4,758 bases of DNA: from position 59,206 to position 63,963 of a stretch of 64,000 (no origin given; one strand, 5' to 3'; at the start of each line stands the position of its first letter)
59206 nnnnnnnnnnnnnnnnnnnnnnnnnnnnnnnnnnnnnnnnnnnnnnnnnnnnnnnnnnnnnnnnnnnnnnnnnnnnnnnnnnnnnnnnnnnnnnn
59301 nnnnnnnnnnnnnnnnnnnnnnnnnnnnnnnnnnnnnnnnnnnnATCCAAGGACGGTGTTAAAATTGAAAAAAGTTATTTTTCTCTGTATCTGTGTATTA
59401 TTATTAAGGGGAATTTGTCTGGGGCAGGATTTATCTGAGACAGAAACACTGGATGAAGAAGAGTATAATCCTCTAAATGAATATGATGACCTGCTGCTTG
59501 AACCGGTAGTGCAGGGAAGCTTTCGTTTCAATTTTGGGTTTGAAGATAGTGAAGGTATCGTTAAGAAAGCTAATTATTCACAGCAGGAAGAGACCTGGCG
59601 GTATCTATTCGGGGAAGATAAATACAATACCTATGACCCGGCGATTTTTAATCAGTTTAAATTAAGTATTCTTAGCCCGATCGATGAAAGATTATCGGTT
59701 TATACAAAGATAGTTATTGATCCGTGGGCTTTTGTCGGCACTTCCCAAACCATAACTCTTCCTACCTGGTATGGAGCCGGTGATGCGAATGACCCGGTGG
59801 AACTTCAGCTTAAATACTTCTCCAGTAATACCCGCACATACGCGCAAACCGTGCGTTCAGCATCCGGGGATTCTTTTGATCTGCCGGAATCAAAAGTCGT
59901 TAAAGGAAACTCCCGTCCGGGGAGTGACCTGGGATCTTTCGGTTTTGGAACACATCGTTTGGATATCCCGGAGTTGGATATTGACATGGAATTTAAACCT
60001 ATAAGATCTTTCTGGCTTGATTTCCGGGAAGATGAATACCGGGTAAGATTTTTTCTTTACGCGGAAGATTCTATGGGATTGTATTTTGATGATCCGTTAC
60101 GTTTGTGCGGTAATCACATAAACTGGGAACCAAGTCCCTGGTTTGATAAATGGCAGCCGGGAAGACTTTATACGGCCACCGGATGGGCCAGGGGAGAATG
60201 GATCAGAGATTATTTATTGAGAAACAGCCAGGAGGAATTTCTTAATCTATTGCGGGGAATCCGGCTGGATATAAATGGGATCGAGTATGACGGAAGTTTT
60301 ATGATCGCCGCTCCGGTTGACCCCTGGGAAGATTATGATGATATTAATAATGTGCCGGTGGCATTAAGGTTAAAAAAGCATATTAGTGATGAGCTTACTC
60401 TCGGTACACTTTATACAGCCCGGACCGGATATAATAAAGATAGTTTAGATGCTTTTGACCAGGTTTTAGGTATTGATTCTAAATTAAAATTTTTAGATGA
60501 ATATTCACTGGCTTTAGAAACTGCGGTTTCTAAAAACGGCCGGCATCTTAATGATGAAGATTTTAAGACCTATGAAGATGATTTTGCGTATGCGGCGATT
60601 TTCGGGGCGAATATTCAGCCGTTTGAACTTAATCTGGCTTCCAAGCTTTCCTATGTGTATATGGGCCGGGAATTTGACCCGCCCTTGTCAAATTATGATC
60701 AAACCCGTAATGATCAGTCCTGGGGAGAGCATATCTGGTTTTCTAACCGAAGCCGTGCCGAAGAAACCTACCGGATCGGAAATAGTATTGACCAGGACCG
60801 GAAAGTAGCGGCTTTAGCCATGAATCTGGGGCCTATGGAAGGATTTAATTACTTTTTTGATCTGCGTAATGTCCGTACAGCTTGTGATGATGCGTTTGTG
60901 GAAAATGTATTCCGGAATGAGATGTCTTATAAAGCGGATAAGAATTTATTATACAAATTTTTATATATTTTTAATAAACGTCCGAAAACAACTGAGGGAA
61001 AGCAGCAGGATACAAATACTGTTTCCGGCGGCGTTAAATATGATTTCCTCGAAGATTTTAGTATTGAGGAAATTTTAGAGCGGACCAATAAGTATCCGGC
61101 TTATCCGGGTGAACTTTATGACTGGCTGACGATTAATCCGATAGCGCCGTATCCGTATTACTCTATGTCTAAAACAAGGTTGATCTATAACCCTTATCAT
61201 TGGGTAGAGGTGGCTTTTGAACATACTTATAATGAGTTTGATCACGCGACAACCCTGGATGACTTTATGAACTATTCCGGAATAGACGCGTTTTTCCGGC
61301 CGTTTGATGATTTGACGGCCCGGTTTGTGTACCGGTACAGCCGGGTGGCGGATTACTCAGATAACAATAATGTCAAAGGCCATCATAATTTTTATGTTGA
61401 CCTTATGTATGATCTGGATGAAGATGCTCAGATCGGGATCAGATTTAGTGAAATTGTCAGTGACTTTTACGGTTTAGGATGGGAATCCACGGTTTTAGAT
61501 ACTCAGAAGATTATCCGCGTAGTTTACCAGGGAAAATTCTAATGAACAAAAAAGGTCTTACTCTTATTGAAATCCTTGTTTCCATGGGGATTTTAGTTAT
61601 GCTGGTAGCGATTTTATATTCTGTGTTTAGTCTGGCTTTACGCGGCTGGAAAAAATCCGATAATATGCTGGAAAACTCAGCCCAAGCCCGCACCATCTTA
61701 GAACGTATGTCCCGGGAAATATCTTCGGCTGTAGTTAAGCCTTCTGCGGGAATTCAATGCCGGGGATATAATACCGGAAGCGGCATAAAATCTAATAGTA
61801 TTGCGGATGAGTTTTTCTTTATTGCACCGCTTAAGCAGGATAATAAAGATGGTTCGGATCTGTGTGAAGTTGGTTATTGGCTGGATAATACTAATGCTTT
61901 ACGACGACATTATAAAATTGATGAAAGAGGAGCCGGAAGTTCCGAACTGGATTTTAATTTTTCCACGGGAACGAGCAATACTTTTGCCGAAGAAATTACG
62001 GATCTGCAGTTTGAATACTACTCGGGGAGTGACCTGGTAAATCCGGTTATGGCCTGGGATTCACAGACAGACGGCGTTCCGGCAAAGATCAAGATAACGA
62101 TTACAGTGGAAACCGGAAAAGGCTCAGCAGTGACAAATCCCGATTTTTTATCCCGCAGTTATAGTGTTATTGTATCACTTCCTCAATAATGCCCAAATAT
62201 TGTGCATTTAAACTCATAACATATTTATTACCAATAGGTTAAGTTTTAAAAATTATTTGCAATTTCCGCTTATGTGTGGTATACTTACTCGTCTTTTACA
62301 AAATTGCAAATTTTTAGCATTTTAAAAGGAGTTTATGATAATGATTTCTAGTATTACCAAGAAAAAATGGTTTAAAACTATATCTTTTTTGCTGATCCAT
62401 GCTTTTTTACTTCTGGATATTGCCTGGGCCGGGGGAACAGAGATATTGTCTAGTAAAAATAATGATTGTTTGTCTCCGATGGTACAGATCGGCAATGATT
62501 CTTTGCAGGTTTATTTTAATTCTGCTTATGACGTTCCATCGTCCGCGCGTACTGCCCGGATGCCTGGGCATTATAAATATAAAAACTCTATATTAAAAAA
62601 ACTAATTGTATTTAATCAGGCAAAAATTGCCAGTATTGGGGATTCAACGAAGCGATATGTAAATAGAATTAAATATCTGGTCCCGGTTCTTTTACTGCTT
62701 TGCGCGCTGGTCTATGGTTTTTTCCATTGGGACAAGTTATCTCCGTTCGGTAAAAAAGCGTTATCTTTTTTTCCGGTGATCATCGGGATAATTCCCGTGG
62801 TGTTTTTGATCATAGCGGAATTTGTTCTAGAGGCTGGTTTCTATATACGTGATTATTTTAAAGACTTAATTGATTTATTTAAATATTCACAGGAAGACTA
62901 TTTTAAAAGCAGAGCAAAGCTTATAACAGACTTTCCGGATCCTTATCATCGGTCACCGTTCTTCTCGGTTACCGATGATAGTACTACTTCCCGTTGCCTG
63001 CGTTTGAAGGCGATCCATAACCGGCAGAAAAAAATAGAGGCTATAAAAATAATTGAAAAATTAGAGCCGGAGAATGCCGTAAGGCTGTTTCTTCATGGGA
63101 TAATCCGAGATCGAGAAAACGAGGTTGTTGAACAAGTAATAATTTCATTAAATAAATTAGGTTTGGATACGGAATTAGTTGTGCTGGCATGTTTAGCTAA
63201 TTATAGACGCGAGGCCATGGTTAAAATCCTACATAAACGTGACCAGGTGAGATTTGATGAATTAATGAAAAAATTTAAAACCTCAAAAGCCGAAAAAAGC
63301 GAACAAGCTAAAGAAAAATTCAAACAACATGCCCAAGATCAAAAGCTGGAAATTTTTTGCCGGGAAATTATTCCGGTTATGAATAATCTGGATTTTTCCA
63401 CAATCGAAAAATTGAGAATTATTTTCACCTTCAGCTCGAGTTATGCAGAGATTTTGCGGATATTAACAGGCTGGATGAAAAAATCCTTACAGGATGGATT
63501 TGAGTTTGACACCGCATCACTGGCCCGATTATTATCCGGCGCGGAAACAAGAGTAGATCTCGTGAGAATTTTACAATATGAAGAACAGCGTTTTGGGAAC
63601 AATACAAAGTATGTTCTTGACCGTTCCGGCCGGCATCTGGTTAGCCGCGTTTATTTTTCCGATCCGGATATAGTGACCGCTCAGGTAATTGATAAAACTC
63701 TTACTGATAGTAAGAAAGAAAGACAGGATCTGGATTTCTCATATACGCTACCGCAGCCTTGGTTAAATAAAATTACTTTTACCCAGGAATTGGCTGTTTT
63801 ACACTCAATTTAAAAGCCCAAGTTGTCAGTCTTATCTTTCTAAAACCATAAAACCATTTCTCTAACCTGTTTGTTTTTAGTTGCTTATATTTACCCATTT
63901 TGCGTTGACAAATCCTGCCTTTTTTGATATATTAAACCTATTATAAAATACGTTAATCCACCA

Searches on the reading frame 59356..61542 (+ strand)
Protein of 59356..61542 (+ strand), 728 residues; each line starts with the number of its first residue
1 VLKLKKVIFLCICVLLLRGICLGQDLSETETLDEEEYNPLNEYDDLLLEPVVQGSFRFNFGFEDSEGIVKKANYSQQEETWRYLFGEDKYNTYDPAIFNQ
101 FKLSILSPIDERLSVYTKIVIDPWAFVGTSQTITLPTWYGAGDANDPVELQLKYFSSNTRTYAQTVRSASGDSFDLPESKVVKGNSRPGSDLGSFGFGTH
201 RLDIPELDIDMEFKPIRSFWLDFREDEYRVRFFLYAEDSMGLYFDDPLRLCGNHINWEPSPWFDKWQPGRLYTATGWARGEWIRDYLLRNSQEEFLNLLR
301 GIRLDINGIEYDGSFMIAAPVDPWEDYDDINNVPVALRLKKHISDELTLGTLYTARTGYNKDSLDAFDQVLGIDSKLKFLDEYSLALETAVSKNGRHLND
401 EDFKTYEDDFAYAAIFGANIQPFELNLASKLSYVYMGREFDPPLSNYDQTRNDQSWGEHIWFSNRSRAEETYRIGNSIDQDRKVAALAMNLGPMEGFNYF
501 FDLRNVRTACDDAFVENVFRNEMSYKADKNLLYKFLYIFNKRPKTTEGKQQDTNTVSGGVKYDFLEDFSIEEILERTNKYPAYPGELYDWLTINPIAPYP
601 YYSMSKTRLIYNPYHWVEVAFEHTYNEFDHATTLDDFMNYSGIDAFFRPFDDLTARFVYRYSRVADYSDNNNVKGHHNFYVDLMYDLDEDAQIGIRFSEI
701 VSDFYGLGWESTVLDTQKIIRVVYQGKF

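Call 4: search_protein_families(library=pfam, proteins=[window:59356-61542:+], max_evalue=1)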
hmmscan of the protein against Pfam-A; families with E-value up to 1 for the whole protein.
window:59356-61542:+ (728 aa): 0 families

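Call 6: search_protein_families(library=ncbifam, proteins=[window:59356-61542:+], max_evalue=1)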
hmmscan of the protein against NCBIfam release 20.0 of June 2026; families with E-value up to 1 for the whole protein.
window:59356-61542:+ (728 aa): 0 families

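Call 52: search_protein_families(library=pfam, proteins=[window:59356-61539:+], max_evalue=1)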
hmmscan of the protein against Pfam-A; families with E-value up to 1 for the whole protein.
window:59356-61539:+ (728 aa): 0 families

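Call 72: search_solved_structures(query=window:59356-61539:+, max_evalue=10)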
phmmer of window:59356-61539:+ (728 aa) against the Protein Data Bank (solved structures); distinct sequences matched with E-value up to 10: 0.

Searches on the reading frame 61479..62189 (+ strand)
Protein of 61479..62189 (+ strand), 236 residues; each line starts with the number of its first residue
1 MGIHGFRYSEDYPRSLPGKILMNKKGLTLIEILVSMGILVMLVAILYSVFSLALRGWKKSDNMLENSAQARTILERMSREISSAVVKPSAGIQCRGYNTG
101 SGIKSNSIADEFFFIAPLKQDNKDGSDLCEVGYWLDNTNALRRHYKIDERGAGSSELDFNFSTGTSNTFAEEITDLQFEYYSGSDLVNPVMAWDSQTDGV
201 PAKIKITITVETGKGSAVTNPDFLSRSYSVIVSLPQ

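Call 4: search_protein_families(library=pfam, proteins=[window:61479-62189:+], max_evalue=1)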
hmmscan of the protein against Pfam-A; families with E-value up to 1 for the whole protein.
window:61479-62189:+ (236 aa): 3 families
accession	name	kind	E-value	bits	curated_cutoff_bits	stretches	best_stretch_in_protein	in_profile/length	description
PF07963.17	N_methyl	-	5.8e-06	26.1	21.2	1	22-47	2-27/27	Prokaryotic N-terminal methylation motif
PF11612.13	T2SSJ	-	0.00022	22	28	1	116-213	44-133/140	Type II secretion system (T2SS), protein J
PF21841.1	DUF6900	-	0.19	12.1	24.1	1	107-134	8-35/52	Family of unknown function (DUF6900)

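Call 6: search_protein_families(library=ncbifam, proteins=[window:61479-62189:+], max_evalue=1)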
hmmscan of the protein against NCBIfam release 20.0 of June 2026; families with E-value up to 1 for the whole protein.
window:61479-62189:+ (236 aa): 14 families
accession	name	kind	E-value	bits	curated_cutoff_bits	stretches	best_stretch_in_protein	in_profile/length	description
TIGR02599.1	TIGR02599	subfamily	2.3e-08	33.7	256.5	1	26-89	1-64/361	Verru_Chthon cassette protein C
NF041013.1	T4P_ComGE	equivalog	0.00011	22.2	49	1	23-51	2-30/83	competence type IV pilus minor pilin ComGE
TIGR02532.1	IV_pilin_GFxxxE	domain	0.00017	21.3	16.3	1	24-47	1-24/24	prepilin-type N-terminal cleavage/methylation domain-containing protein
TIGR01711.1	gspJ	equivalog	0.002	17.9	64.85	1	25-157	1-138/192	type II secretion system minor pseudopilin GspJ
TIGR01707.1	gspI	equivalog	0.0022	18.5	44.35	1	26-90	1-61/101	type II secretion system minor pseudopilin GspI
NF007800.0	PRK10506.1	equivalog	0.0035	17.2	158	1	21-78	5-58/163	prepilin peptidase-dependent protein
NF047828.1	T3SSXpsI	equivalog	0.0086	16.1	150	1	25-78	2-55/132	type II secretion system protein XpsI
TIGR02523.1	type_IV_pilV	equivalog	0.015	15.8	52.2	1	25-104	2-73/139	type IV pilus modification protein PilV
NF007862.0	PRK10574.1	equivalog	0.025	14.7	138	1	22-48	2-28/145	prepilin peptidase-dependent pilin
NF007660.0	PRK10332.1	equivalog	0.046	14.2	86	1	21-48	5-32/107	prepilin-type N-terminal cleavage/methylation domain-containing protein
NF041002.1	pilin_ComGF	equivalog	0.051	13.8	80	1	25-62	2-39/139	competence type IV pilus minor pilin ComGF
NF038304.1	EPS_HpsC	equivalog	0.1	12.2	200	1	22-48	18-44/318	hormogonium polysaccharide secretion pseudopilin HpsC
NF040982.1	ComGD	equivalog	0.15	12.5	70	1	24-51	1-28/139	competence type IV pilus minor pilin ComGD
NF006453.0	PRK08808.1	equivalog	0.18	10.9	295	0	24-85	6-67/211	type II secretion system protein J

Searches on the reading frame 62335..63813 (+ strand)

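Call 4: search_protein_families(library=pfam, proteins=[window:62335-63813:+], max_evalue=1)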
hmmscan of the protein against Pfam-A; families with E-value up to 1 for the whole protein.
window:62335-63813:+ (492 aa): 4 families
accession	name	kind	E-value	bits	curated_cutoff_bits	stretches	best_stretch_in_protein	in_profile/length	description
PF13646.12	HEAT_2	-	0.027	15.2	27.7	1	229-289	13-72/88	HEAT repeats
PF08220.18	HTH_DeoR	-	0.039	14.2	21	1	291-319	1-29/57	DeoR-like helix-turn-helix domain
PF11857.13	DUF3377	-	0.11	12.8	26.5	1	100-126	18-44/72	Domain of unknown function (DUF3377)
PF00122.25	E1-E2_ATPase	-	0.19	11.7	28.1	1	109-168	116-174/181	E1-E2 ATPase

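Call 6: search_protein_families(library=ncbifam, proteins=[window:62335-63813:+], max_evalue=1)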
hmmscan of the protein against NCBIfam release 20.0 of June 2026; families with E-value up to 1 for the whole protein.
window:62335-63813:+ (492 aa): 1 family
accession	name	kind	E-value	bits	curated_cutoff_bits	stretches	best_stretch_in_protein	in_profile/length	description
TIGR01494.1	ATPase_P-type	subfamily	0.14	10.5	62.3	1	76-164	98-187/478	HAD-IC family P-type ATPase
